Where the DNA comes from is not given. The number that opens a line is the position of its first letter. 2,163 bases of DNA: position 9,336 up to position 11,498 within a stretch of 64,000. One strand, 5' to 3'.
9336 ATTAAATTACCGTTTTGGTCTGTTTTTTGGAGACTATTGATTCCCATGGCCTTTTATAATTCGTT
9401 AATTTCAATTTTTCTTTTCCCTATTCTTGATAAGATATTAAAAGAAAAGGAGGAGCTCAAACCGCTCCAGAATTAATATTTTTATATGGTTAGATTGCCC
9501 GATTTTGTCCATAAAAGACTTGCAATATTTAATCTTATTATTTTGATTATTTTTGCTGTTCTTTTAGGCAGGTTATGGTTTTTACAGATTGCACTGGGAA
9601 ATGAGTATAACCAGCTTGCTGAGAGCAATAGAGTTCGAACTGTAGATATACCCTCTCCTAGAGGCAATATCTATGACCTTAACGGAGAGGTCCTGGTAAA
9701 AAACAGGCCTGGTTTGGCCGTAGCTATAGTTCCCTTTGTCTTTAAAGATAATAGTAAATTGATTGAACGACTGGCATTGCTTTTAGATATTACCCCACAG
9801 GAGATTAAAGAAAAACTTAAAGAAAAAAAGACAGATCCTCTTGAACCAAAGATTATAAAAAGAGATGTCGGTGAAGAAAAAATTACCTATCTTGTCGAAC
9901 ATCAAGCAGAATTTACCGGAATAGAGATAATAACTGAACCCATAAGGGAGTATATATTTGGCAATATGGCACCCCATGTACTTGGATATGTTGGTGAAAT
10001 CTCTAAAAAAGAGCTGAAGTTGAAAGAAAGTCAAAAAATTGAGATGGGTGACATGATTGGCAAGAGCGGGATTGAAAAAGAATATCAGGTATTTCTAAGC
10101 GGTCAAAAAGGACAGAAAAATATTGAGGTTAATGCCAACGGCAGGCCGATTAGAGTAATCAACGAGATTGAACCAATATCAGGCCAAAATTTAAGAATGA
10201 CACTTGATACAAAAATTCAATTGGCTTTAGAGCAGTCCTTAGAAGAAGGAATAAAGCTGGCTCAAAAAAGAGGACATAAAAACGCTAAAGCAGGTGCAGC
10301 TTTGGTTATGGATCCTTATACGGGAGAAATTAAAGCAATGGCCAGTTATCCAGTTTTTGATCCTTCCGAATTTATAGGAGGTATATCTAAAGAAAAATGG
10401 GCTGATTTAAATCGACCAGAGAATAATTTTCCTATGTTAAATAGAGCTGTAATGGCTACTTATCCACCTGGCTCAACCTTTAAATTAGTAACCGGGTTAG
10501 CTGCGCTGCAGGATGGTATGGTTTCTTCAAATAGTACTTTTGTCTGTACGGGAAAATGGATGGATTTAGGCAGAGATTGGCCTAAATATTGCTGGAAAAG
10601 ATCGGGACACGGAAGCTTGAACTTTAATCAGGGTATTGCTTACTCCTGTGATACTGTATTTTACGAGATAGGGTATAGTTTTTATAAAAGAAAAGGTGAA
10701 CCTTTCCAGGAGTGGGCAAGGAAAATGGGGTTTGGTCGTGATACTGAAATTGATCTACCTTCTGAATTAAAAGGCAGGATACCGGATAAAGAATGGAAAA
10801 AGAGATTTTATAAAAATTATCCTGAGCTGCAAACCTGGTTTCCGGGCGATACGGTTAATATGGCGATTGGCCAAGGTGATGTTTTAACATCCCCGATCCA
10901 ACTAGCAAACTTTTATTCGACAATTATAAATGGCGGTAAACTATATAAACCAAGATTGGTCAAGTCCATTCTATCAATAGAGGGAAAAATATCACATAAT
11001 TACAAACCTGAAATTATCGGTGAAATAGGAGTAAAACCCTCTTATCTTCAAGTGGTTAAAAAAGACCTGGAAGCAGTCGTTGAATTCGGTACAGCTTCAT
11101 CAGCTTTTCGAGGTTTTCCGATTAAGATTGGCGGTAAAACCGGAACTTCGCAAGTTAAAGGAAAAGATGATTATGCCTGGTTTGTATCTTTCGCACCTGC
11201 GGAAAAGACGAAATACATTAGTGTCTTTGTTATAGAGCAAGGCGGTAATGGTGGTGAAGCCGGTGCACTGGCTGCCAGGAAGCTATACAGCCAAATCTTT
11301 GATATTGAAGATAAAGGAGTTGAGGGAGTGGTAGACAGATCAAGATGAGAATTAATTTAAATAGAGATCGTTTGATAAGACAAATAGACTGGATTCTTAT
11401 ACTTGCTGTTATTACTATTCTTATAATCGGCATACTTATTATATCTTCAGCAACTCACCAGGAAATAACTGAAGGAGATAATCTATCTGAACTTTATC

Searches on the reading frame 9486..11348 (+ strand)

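Call 38: search_protein_families(library=pfam, proteins=[window:9486-11348:+])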
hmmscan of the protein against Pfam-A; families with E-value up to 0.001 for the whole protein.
window:9486-11348:+ (620 aa): 2 families
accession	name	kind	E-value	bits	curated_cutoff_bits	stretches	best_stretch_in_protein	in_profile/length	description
PF00905.27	Transpeptidase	-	5.1e-63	213.5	22.1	1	270-598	1-295/299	Penicillin binding protein transpeptidase domain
PF03717.20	PBP_dimer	-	3.1e-47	161.7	24.4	1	55-225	2-179/180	Penicillin-binding Protein dimerisation domain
